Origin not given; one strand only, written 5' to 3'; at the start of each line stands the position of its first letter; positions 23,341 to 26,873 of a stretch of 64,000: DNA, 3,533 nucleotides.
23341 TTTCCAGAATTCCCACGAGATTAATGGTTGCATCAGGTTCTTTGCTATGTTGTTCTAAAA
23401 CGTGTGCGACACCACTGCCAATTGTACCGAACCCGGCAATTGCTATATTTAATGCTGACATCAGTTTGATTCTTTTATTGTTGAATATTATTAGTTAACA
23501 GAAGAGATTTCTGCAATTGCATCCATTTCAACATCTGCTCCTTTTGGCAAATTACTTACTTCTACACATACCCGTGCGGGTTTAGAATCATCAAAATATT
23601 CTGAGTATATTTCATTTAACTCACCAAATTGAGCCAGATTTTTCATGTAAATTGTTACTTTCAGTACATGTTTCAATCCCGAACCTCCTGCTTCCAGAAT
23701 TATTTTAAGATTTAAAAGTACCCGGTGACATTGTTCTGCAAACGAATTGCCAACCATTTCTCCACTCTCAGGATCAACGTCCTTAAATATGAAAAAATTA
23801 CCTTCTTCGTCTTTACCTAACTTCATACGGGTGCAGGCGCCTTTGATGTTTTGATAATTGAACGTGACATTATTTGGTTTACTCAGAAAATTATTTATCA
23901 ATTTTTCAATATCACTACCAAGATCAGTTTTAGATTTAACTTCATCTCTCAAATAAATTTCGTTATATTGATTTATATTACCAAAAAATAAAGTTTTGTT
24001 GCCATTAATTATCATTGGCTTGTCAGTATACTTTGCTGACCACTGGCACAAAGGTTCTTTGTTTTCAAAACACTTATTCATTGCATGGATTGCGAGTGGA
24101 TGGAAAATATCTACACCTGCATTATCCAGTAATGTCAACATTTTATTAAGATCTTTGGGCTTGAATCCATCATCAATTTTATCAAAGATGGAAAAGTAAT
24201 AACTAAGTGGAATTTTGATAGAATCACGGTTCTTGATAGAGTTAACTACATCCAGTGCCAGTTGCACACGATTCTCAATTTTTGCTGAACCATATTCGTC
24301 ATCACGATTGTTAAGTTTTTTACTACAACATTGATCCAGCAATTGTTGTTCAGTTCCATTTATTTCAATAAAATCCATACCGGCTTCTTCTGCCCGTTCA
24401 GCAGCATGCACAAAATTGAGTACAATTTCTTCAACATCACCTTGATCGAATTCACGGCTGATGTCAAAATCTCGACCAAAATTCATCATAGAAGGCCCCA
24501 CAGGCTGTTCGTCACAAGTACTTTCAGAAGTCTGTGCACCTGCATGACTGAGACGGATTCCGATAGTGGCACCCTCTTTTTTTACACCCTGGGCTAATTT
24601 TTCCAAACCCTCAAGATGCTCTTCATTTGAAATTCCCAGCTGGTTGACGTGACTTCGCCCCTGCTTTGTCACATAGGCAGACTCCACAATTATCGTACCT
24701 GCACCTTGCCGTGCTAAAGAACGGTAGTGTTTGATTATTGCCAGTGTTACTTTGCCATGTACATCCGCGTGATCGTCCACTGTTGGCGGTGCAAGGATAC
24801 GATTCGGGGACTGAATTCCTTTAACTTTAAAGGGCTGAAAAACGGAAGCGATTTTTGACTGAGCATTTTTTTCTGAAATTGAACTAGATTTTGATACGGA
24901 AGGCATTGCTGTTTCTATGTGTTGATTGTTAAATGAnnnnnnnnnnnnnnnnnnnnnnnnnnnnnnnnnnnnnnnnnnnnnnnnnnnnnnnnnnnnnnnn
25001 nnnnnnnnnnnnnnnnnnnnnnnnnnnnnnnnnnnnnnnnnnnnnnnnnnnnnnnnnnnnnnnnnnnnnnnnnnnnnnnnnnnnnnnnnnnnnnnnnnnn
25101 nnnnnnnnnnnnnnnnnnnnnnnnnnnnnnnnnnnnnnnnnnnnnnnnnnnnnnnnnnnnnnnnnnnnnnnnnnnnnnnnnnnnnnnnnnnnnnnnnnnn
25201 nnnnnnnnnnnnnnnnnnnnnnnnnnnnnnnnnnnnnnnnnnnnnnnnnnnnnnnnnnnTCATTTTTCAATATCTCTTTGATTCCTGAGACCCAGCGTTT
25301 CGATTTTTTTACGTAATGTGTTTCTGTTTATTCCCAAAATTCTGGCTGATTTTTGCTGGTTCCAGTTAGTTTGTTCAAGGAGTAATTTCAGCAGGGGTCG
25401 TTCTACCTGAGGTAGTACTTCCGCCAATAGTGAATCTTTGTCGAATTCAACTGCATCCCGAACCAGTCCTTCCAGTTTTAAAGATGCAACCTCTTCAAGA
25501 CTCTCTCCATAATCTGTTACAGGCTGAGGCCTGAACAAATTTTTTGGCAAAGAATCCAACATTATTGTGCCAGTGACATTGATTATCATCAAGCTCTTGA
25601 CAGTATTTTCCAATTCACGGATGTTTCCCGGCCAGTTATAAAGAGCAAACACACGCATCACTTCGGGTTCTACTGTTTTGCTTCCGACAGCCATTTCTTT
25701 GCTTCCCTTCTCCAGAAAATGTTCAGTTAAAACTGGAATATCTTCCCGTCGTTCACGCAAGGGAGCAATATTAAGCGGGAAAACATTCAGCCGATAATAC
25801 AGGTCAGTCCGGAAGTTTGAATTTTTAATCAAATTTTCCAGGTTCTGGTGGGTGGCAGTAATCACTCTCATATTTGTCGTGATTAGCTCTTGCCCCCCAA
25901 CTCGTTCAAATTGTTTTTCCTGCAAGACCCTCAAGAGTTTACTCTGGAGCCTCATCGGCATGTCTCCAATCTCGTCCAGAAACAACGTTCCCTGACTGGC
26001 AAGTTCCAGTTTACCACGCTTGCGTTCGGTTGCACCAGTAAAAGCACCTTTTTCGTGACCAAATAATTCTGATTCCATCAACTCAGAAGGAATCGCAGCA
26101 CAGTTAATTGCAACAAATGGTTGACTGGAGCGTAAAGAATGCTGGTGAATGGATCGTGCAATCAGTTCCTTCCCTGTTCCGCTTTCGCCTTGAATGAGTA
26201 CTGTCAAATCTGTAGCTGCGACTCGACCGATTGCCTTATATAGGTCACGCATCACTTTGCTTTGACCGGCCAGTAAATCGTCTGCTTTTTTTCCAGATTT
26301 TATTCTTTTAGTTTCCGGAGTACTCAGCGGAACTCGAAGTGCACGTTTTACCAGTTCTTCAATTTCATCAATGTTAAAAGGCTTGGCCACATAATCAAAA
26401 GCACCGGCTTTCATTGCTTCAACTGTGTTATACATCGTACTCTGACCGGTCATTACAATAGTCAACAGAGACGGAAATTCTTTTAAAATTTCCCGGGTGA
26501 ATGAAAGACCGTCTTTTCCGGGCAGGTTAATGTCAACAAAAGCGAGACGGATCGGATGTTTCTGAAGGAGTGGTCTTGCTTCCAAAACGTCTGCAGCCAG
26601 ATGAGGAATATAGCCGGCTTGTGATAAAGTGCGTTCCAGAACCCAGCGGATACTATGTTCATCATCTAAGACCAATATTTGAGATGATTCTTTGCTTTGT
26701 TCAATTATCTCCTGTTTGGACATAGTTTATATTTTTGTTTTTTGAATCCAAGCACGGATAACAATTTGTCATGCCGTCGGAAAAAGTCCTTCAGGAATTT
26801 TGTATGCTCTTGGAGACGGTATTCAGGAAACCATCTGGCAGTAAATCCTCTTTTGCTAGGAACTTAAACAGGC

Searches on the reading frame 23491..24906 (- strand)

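Call 23: search_protein_families(library=ncbifam, proteins=[window:23491-24906:-], max_evalue=1e-10)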
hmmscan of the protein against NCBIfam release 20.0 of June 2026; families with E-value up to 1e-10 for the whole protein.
window:23491-24906:- (471 aa): 11 families
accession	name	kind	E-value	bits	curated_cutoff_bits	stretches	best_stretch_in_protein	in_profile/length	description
NF010047.0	PRK13523.1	equivalog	1.5e-44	152.4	431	1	21-269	4-247/339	NADPH dehydrogenase NamA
NF006101.0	PRK08255.1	equivalog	2e-32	112.1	1078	1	12-269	389-656/768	bifunctional salicylyl-CoA 5-hydroxylase/oxidoreductase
NF041087.1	bile_acid_BaiCD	equivalog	3e-32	111.5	825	1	21-268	3-247/642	bile acid Fe-S flavoenzyme BaiCD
TIGR00004.1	TIGR00004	subfamily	1.2e-29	103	106.25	1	377-465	34-123/125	Rid family detoxifying hydrolase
NF045599.1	bili_reduct_long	exception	2.1e-29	102.3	750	1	23-269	2-251/641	bilirubin reductase, long form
NF045592.1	bili_reduct_N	equivalog_domain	5.9e-28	98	425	1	22-269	2-248/363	bilirubin reductase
TIGR03997.1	mycofact_OYE_2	equivalog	2.7e-27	95.5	793.15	1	22-265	2-243/645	mycofactocin system FadH/OYE family oxidoreductase 2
NF007899.0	PRK10605.1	subfamily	6.8e-26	91.4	403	1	20-249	4-249/365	N-ethylmaleimide reductase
TIGR03996.1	mycofact_OYE_1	hypoth_equivalog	1.8e-15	56.5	627.9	1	58-225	37-198/633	mycofactocin system FadH/OYE family oxidoreductase 1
NF008490.0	PRK11401.1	equivalog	7.1e-14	51.8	222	1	377-466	35-126/129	enamine/imine deaminase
TIGR03610.1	RutC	equivalog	1.5e-12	47.7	169.1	1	390-467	49-126/127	pyrimidine utilization protein C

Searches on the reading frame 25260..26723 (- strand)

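Call 23: search_protein_families(library=ncbifam, proteins=[window:25260-26723:-], max_evalue=1e-10)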
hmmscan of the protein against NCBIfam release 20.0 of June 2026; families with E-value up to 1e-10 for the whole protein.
window:25260-26723:- (487 aa): 54 families (the best 25 are shown)
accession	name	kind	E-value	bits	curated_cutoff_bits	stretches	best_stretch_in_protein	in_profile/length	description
TIGR01818.1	ntrC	equivalog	6.6e-156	519.7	558.6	1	16-476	1-462/463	nitrogen regulation protein NR(I)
NF008176.1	PRK10923.1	equivalog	1.2e-134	449.4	620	1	15-479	5-468/469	nitrogen regulation protein NR(I)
NF008469.0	PRK11361.1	equivalog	1.5e-125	419.5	714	1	14-479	5-456/461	acetoacetate metabolism transcriptional regulator AtoC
TIGR02915.1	PEP_resp_reg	equivalog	4.8e-117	391.5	502.6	1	16-387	1-377/445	PEP-CTERM-box response regulator transcription factor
NF041552.1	TF_PrdR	equivalog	7.9e-110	367.9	795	1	126-476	246-575/577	sigma-54 dependent transcriptional regulator PrdR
NF051870.1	NAssimRespRegNtrX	equivalog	1.2e-105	354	600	1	14-479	2-452/452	nitrogen assimilation response regulator NtrX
TIGR01817.1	nifA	equivalog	1.7e-104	350.5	528.85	1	138-467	185-517/534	nif-specific transcriptional activator NifA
NF007689.0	PRK10365.1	equivalog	8.8e-100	334.5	760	1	11-474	3-439/441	sigma-54-dependent response regulator transcription factor ZraR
NF003451.0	PRK05022.1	equivalog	3.6e-99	332.8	476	1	118-480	148-511/512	nitric oxide reductase transcriptional regulator NorR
NF049963.1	RespRegFlgRCampy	domain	1.7e-97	327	750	1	59-390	46-375/429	fla regulon two-component system response regulator FlgR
NF041946.1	LuxO_transreg_Vib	equivalog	7.4e-97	325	800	1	48-476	31-459/463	quorum-sensing sigma-54 dependent transcriptional regulator LuxO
NF038308.1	RNA_repair_RtcR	equivalog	6.3e-93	312.4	650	1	83-473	109-507/530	RNA repair transcriptional activator RtcR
NF011695.0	PRK15115.1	equivalog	1.7e-91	307.2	763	1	10-382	3-368/445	two-component system response regulator GlrR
NF050807.1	TransRegFlbDCaul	equivalog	1.2e-89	301.2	750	1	97-475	82-436/454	sigma-54-dependent transcriptional regulator FlbD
NF011958.0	PRK15429.1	equivalog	1.8e-85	288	830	1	151-395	381-624/692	formate hydrogenlyase transcriptional activator FlhA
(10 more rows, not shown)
